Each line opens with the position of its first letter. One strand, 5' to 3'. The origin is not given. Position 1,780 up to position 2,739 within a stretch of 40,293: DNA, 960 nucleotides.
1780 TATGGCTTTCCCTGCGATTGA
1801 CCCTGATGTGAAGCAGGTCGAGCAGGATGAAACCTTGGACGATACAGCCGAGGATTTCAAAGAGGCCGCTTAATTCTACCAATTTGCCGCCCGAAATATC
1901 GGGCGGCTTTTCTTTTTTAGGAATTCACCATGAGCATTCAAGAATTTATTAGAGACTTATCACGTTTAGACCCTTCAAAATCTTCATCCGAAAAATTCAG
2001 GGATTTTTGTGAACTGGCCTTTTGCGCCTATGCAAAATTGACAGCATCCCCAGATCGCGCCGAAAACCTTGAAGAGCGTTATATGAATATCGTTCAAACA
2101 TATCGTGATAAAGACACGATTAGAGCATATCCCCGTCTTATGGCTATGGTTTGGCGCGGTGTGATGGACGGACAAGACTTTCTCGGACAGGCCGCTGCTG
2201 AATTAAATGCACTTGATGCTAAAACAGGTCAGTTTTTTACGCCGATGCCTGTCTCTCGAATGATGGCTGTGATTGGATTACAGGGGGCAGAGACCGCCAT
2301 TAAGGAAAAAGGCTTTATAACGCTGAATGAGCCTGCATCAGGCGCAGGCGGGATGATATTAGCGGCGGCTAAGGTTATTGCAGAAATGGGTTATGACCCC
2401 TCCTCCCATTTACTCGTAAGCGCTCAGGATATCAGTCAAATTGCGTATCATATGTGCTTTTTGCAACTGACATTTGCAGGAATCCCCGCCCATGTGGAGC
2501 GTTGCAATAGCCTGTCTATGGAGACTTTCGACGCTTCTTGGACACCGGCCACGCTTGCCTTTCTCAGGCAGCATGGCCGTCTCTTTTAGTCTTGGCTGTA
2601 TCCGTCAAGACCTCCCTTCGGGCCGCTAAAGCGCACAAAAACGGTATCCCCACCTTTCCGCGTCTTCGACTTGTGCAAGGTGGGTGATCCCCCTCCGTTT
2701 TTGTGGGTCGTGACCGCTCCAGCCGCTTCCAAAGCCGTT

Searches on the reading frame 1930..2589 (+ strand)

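Call 7: search_protein_families(library=pfam, proteins=[window:1930-2589:+], max_evalue=0.01)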
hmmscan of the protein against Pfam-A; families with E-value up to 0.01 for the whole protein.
window:1930-2589:+ (219 aa): 1 family
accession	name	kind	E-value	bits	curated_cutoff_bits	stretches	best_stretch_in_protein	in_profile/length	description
PF02384.22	N6_Mtase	-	6.9e-08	32.6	20.4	1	97-200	23-120/311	N-6 DNA Methylase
